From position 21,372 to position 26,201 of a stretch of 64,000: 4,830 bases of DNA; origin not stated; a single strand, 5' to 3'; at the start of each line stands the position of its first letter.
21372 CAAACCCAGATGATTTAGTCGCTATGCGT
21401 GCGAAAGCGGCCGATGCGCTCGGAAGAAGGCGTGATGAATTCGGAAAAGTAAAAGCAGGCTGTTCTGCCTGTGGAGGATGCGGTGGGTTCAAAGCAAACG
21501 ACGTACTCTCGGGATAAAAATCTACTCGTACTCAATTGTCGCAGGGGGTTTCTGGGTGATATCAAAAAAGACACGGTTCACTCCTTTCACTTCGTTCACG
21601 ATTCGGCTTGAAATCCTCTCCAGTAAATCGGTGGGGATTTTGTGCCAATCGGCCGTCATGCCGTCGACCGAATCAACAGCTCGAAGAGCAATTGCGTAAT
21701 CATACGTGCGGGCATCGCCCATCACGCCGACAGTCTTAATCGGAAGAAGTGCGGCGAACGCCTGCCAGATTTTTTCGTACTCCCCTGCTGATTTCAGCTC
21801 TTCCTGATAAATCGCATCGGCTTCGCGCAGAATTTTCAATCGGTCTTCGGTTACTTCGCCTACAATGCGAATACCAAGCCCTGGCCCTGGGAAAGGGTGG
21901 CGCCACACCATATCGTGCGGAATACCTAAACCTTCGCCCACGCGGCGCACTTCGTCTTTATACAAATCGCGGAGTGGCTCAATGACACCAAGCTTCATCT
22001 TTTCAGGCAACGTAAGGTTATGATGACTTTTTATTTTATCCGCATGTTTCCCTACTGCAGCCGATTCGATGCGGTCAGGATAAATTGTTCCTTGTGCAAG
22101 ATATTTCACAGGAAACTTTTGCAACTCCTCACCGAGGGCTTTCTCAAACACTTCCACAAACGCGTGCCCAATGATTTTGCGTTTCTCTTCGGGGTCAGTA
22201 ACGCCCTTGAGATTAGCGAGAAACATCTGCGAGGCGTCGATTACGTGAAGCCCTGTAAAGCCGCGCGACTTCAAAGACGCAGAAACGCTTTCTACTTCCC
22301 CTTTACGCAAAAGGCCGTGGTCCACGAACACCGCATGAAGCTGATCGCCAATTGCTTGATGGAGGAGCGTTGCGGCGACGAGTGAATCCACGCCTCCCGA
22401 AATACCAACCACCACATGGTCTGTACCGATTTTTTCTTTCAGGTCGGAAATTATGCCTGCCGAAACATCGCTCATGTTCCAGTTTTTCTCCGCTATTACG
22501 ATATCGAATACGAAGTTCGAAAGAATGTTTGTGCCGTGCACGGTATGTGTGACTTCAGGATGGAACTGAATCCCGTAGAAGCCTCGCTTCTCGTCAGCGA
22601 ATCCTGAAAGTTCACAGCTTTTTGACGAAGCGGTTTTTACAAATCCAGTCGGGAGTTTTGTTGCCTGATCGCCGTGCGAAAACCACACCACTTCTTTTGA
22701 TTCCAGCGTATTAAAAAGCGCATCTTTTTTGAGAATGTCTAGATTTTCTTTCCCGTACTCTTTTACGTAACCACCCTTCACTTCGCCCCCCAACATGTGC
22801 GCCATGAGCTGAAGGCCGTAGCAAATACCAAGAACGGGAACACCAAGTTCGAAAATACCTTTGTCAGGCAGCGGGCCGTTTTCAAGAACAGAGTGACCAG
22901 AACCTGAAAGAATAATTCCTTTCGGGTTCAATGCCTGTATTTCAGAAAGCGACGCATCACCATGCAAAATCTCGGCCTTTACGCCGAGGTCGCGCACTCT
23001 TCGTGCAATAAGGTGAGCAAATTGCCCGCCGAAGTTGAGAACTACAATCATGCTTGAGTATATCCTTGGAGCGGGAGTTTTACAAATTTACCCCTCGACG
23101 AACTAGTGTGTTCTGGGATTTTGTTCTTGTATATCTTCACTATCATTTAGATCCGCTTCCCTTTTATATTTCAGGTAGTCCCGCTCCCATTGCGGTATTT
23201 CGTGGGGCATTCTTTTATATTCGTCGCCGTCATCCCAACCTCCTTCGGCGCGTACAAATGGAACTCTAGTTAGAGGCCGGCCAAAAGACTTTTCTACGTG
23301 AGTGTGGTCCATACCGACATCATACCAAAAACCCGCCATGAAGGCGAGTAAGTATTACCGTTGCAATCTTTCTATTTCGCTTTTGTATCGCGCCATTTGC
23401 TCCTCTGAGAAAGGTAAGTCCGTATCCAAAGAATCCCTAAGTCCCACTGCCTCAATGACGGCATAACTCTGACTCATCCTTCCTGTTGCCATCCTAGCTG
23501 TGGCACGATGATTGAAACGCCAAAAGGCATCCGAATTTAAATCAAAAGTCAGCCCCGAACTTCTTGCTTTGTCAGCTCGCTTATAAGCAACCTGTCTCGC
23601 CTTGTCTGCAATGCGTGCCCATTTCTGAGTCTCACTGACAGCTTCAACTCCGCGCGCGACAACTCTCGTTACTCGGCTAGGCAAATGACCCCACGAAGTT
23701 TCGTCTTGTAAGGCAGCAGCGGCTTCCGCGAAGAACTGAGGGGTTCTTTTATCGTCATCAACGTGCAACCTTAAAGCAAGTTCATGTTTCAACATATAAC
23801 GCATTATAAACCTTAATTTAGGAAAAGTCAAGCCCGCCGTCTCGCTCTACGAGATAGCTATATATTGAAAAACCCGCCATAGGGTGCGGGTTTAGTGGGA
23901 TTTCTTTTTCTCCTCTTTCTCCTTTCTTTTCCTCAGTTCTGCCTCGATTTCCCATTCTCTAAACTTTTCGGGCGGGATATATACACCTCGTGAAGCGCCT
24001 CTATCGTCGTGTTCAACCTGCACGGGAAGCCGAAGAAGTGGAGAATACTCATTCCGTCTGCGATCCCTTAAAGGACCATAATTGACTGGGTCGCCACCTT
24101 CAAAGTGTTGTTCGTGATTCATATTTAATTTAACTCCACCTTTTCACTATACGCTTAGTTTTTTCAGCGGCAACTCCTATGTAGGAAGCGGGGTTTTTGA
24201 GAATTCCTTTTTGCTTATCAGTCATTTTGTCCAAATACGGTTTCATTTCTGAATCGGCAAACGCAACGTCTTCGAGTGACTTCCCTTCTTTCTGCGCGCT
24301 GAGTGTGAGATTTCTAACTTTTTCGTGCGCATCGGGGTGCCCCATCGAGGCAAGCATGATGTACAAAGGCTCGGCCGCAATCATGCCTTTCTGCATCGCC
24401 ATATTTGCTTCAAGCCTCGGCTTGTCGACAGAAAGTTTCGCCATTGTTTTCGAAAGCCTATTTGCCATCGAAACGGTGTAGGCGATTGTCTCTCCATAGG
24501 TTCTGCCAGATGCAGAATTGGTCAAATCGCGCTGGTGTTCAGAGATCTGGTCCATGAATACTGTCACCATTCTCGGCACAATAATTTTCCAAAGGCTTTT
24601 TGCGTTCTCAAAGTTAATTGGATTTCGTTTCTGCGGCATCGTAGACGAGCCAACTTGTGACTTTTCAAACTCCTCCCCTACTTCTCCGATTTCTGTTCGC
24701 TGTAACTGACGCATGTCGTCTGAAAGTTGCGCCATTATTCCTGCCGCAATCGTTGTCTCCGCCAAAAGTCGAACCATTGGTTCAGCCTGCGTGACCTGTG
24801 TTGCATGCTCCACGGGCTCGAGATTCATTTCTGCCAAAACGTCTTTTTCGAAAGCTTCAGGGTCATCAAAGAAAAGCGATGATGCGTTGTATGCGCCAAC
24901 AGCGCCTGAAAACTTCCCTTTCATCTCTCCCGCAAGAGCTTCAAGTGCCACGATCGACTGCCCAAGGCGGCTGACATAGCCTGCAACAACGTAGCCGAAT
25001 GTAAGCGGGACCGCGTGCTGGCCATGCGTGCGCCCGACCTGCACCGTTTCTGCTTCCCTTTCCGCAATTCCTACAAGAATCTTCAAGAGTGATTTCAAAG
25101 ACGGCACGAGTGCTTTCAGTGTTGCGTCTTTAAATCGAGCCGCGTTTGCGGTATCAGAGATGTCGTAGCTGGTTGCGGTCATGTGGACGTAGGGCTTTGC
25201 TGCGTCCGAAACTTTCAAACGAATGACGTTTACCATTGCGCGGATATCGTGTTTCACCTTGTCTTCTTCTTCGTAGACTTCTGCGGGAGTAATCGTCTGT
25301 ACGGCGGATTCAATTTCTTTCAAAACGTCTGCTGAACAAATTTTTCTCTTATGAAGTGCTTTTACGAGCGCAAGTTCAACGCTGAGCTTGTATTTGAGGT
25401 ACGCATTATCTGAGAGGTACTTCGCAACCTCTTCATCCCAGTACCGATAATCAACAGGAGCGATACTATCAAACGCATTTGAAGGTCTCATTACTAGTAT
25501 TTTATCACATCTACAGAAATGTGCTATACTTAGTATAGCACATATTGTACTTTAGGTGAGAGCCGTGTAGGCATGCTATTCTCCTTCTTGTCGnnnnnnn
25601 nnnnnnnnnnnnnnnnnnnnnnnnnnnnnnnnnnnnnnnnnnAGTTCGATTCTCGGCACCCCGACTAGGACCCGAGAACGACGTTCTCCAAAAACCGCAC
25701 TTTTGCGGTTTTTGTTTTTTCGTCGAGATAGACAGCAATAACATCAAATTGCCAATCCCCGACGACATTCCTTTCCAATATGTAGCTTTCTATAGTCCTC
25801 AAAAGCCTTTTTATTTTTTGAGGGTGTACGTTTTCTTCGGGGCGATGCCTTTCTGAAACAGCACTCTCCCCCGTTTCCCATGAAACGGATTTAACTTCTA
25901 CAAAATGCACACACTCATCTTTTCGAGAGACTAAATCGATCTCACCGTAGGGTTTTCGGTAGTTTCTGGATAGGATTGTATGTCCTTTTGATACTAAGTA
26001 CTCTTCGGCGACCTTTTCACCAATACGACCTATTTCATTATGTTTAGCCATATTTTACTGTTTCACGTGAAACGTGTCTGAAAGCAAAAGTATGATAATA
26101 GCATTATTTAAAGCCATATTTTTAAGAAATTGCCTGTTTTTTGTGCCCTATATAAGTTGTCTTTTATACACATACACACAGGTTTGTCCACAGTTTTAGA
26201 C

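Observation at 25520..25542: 23-bp perfect palindrome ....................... present three times, each at a divergent gene pair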

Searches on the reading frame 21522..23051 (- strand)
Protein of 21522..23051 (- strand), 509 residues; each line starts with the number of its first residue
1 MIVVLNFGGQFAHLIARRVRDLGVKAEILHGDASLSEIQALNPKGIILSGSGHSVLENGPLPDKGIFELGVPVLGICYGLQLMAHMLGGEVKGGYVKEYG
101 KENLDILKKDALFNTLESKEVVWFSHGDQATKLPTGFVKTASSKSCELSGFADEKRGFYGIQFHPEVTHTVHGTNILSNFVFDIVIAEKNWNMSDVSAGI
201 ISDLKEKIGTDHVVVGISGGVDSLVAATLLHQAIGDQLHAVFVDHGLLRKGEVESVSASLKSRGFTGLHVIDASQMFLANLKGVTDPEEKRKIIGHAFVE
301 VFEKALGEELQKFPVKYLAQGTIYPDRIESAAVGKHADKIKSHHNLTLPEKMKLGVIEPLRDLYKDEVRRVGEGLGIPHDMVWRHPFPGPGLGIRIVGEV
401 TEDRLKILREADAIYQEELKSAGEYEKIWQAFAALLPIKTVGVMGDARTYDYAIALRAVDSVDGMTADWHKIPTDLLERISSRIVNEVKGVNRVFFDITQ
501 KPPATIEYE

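Call 31: search_protein_families(library=pfam, proteins=[window:21522-23051:-], max_evalue=0.001)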
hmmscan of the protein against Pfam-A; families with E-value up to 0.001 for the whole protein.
window:21522-23051:- (509 aa): 6 families
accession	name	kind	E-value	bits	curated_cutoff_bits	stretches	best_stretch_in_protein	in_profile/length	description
PF00958.27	GMP_synt_C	-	7.6e-44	148.1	27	1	417-508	1-92/92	GMP synthase C terminal domain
PF00117.34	GATase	-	3e-40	138.4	22.8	1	3-183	1-189/190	Glutamine amidotransferase class-I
PF02540.23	NAD_synthase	-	5.3e-09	36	21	1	202-243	10-52/242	NAD synthase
PF07722.19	Peptidase_C26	-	1.3e-06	28.8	20.5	1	67-166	102-219/219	Peptidase C26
PF03054.22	tRNA_Me_trans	-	0.00038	20.6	20.6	0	212-243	2-32/202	tRNA methyl transferase HUP domain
PF06508.19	QueC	-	0.0006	19.8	22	0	213-275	2-62/210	Queuosine biosynthesis protein QueC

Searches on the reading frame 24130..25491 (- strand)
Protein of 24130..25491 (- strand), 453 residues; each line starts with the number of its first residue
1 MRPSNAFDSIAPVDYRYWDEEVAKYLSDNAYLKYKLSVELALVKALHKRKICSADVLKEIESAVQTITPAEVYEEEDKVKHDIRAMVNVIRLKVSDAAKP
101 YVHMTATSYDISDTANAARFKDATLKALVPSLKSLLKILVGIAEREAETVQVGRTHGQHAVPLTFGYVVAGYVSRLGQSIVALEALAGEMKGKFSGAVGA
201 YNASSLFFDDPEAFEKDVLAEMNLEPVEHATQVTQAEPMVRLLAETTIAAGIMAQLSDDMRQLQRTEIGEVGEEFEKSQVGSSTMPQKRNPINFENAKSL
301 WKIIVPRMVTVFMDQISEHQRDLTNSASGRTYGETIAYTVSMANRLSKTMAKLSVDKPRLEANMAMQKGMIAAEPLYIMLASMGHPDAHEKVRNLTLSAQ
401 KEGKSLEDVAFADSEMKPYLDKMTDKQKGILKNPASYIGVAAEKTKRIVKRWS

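Call 8: search_protein_families(library=ncbifam, proteins=[window:24130-25491:-])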
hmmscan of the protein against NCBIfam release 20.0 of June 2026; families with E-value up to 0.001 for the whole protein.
window:24130-25491:- (453 aa): 18 families
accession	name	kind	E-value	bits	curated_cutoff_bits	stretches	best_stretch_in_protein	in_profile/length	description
TIGR00928.1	purB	equivalog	4.6e-89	299.2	326.2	1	13-448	1-435/436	adenylosuccinate lyase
NF006764.0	PRK09285.1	equivalog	9.1e-65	218.8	446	1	6-447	5-454/456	adenylosuccinate lyase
NF006500.1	PRK08937.2-4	subfamily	1.2e-54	185.8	626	1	21-451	18-445/448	adenylosuccinate lyase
NF052536.2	CoM_syn_XcbD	exception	1.5e-51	175.5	600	1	19-422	16-419/443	3-sulfopropionylcysteine synthase XcbD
NF006554.0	PRK09053.1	equivalog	4.3e-50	170.8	595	1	18-451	14-447/453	3-carboxy-cis,cis-muconate cycloisomerase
TIGR02426.1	protocat_pcaB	equivalog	1.8e-39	135.6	355.75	1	19-339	8-324/338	3-carboxy-cis,cis-muconate cycloisomerase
NF052556.1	NtrsucLyaStm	equivalog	7.7e-32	110.7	650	1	24-449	29-464/466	nitrosuccinate lyase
NF004631.0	PRK05975.1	equivalog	3.6e-21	75.6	371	1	19-300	17-291/352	3-carboxy-cis,cis-muconate cycloisomerase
TIGR00838.1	argH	equivalog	8.5e-18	64.6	279.5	1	28-416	24-410/455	argininosuccinate lyase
NF008964.0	PRK12308.1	equivalog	8e-13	47.6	657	1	40-424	38-418/624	argininosuccinate lyase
TIGR00979.1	fumC_II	equivalog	3.4e-12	45.9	664.75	1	102-301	131-334/458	class II fumarate hydratase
NF009089.0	PRK12425.1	equivalog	9.1e-12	44.5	840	1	102-297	132-331/464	class II fumarate hydratase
NF008909.0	PRK12273.1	subfamily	1.6e-11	43.7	510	1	124-417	158-448/474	aspartate ammonia-lyase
NF002563.0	PRK02186.1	subfamily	1.5e-08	33.4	625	1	30-401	436-807/890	argininosuccinate lyase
NF011092.0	PRK14515.1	subfamily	3.9e-06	26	876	1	101-295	140-337/479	aspartate ammonia-lyase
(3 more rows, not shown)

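Call 54: find_homologous_proteins(query=window:24130-25491:-, max_evalue=1e-80)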
Query window:24130-25491:- (453 aa): 6283 proteins with E <= 1e-80 among 8000 candidates; the best 120 are listed.
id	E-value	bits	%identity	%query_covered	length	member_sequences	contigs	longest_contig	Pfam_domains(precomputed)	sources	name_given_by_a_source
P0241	4.2e-291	983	100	100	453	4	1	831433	PF10397.15,PF08328.17,PF00206.26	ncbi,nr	ncbi:adenylosuccinate lyase [Patescibacteria group bacterium]|nr:adenylosuccinate lyase [Patescibact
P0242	2.7e-270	914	93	100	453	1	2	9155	PF08328.17,PF00206.26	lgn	-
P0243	9.3e-256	866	87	100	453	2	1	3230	PF08328.17,PF00206.26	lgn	-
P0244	4.5e-254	861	86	100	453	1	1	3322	PF08328.17,PF00206.26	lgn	-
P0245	1.1e-252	856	85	100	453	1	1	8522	PF10397.15,PF08328.17,PF00206.26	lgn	-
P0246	5.8e-251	851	86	100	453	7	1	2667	PF08328.17,PF00206.26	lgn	-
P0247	5.0e-250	848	85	100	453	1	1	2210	PF10397.15,PF08328.17,PF00206.26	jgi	jgi:adenylosuccinate lyase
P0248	1.4e-249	846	86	100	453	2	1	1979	PF10397.15,PF08328.17,PF00206.26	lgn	-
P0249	2.4e-249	845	85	100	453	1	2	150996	PF10397.15,PF08328.17,PF00206.26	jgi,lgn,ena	-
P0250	2.6e-247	839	84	100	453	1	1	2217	PF10397.15,PF08328.17,PF00206.26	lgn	-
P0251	4.1e-247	838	84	100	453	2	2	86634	PF08328.17,PF00206.26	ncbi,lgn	-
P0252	4.6e-246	834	83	100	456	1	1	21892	PF10397.15,PF08328.17,PF00206.26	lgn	-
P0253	3.9e-243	825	83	100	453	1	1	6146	PF10397.15,PF08328.17,PF00206.26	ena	-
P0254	2.4e-242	822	81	99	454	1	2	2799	PF08328.17,PF00206.26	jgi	jgi:adenylosuccinate lyase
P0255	4.4e-236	802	81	97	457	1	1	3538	PF08328.17,PF00206.26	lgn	-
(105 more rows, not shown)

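Call 55: find_encoding_contigs(protein=P0251, flank=10000, max_places=1)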
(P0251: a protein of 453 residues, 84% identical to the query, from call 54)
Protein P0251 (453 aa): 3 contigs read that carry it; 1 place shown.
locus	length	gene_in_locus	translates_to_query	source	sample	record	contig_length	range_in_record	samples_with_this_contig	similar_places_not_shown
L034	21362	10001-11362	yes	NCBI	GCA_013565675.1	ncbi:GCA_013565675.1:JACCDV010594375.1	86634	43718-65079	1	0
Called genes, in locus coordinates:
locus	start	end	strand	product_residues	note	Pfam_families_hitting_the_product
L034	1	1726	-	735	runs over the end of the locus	PF01138:RNase_PH, PF03725:RNase_PH_C (weak), PF01138:RNase_PH, PF00013:KH_1, PF00575:S1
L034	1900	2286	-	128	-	-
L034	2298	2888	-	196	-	PF01936:NYN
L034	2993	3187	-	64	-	-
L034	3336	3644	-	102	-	-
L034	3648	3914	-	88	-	PF00312:Ribosomal_S15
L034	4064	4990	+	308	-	PF02899:Phage_int_SAM_1, PF13102:Phage_int_SAM_5 (weak), PF13495:Phage_int_SAM_4 (faint), PF00589:Phage_integrase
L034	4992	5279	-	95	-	-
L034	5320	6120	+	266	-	PF03372:Exo_endo_phos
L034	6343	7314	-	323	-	PF12627:PolyA_pol_RNAbd, PF01966:HD, PF13735:tRNA_NucTran2_2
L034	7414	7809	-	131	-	PF01743:PolyA_pol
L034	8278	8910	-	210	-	-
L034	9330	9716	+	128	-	PF02021:UPF0102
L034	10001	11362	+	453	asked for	PF00206:Lyase_1, PF08328:ASL_C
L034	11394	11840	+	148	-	-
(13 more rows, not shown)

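Call 56: find_encoding_contigs(protein=P0242, flank=10000, max_places=2)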
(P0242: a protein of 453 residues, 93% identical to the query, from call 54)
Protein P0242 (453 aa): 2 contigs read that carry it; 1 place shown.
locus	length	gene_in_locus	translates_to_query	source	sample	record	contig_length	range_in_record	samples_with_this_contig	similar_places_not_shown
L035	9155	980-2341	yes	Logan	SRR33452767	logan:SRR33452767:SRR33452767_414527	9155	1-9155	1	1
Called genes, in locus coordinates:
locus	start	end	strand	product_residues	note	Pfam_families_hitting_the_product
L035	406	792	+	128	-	PF08378:NERD (weak), PF02021:UPF0102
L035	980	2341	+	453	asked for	PF00206:Lyase_1, PF08328:ASL_C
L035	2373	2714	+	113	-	-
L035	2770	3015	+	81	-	-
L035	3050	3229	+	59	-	-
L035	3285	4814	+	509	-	PF00117:GATase, PF07722:Peptidase_C26 (faint), PF02540:NAD_synthase (weak), PF00958:GMP_synt_C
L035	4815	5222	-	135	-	-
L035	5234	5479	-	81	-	-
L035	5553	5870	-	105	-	PF01371:Trp_repressor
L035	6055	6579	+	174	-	PF04542:Sigma70_r2, PF08281:Sigma70_r4_2, PF04545:Sigma70_r4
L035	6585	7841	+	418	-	PF18915:DUF5667 (weak)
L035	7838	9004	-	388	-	PF00089:Trypsin (weak), PF13365:Trypsin_2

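Call 57: find_encoding_contigs(protein=P0245, flank=10000, max_places=1)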
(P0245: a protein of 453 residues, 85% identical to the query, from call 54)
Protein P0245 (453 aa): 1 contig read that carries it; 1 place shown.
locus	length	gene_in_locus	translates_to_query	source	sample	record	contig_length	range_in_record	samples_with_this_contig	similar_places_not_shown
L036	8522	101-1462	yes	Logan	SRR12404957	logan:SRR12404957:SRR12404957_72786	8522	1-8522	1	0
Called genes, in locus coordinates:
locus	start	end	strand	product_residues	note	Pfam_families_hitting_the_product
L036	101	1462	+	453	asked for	PF00206:Lyase_1, PF08328:ASL_C, PF10397:ADSL_C (faint)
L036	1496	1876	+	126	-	-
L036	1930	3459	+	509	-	PF00117:GATase, PF07722:Peptidase_C26 (weak), PF02540:NAD_synthase (weak), PF00958:GMP_synt_C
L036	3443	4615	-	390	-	PF04055:Radical_SAM (weak)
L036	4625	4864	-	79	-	-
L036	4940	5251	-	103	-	PF01371:Trp_repressor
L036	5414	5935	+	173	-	PF04542:Sigma70_r2, PF08281:Sigma70_r4_2, PF04545:Sigma70_r4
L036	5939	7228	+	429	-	PF18915:DUF5667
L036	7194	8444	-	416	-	PF00089:Trypsin, PF13365:Trypsin_2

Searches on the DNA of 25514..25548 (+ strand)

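Call 69: build_rna_model(alignment_id=A1, structure=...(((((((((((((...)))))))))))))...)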
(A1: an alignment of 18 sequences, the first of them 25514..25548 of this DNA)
Model R1 built from alignment A1 (18 sequences, 35 columns); structure: as given.
model positions 35; base pairs 13; branch points 0; effective number of sequences 18; information 1.049 bits per position. Calibrated on 0.2 Mb of random sequence (short: E-values are rough).
structure used (alignment columns):
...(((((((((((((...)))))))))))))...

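Call 70: search_with_rna_model(model_id=R1, sources=[window, L024, L026, L028, L029, L030, L031, L032, L033, L034, L035, L036, L001, L007, L012, L014, L015, L018, L004, L020], max_evalue=10, show_alignments=0)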
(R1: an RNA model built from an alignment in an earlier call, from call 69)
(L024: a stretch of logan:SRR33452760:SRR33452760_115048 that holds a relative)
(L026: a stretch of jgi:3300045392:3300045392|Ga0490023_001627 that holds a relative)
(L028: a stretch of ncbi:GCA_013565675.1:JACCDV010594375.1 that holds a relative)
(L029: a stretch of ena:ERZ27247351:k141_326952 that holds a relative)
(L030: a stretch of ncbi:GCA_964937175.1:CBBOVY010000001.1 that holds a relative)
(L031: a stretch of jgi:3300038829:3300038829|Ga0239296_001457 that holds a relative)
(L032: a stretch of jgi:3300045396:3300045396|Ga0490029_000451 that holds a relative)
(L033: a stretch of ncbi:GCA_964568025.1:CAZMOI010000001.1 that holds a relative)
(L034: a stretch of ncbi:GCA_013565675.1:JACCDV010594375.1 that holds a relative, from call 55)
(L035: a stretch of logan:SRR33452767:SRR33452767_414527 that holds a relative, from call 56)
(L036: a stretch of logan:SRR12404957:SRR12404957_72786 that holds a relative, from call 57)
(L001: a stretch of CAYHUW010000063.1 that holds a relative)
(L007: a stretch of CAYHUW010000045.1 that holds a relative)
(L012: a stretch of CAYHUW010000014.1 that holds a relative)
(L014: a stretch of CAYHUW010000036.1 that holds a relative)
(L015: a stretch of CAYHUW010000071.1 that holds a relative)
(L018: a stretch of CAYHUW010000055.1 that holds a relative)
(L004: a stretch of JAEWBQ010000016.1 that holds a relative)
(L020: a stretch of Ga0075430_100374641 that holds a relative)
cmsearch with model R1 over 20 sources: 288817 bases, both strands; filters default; matches with E-value up to 10: 44.
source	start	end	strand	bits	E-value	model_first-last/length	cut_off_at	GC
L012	401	435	-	49.3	5.1e-11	1-35/35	no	0.26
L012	401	435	+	48.9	6.6e-11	1-35/35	no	0.26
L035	924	958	+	48.1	1.1e-10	1-35/35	no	0.37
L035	924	958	-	47.6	1.6e-10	1-35/35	no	0.37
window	25514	25548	-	47.3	1.8e-10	1-35/35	no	0.31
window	25514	25548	+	46.9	2.4e-10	1-35/35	no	0.31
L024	5503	5537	+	46.6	3.1e-10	1-35/35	no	0.37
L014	2546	2580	+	46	4.5e-10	1-35/35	no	0.37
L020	171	205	-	45.6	6.1e-10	1-35/35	no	0.26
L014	2546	2580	-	45.2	8.1e-10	1-35/35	no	0.37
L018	2675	2709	+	44.8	1e-09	1-35/35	no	0.43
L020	171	205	+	44.7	1.1e-09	1-35/35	no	0.26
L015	1368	1402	+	44.4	1.3e-09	1-35/35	no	0.43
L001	780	814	+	44.2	1.6e-09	1-35/35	no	0.37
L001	780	814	-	42.7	4.1e-09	1-35/35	no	0.37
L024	5503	5537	-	42.5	4.8e-09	1-35/35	no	0.37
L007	4840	4874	+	40.9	1.4e-08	1-35/35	no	0.4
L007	6011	6045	+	40.6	1.8e-08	1-35/35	no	0.34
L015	1368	1402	-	40.1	2.4e-08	1-35/35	no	0.43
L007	6011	6045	-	40.1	2.5e-08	1-35/35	no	0.34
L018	2675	2709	-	39.4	4e-08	1-35/35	no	0.43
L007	4840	4874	-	37.9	1.1e-07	1-35/35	no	0.4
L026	6644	6678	+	36.9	2.1e-07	1-35/35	no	0.29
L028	2757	2791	+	36.2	3.3e-07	1-35/35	no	0.34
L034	1830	1864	-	36.2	3.3e-07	1-35/35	no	0.34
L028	9927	9961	+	35.9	4.3e-07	1-35/35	no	0.43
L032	9967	10001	+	35.7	4.9e-07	1-35/35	no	0.51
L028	2757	2791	-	35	7.8e-07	1-35/35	no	0.34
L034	1830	1864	+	35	7.8e-07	1-35/35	no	0.34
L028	608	642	+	33.4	2.2e-06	1-35/35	no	0.29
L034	3979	4013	-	33.4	2.2e-06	1-35/35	no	0.29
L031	1498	1532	-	26.8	0.00019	1-35/35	no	0.49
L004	5187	5205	-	25.3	0.00055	9-27/35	no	0.32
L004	5187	5205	+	25.1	0.0006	9-27/35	no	0.32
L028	9927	9961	-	25.1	0.00063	1-35/35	no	0.43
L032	9967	10001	-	24.5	0.00089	1-35/35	no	0.51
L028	608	642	-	24.2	0.0011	1-35/35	no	0.29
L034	3979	4013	+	24.2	0.0011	1-35/35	no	0.29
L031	1498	1532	+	23.8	0.0015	1-35/35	no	0.49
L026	6644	6678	-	22.8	0.0028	1-35/35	no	0.29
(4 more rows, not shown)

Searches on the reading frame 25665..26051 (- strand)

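Call 31: search_protein_families(library=pfam, proteins=[window:25665-26051:-], max_evalue=0.001)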
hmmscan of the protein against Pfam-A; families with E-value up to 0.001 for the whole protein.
window:25665-26051:- (128 aa): 2 families
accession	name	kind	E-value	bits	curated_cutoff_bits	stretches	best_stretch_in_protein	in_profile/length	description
PF02021.23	UPF0102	-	3.1e-21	75.9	23.6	1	11-107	1-80/80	Uncharacterised protein family UPF0102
PF08378.17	NERD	-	7e-06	27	22.1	1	8-64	2-65/111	Nuclease-related domain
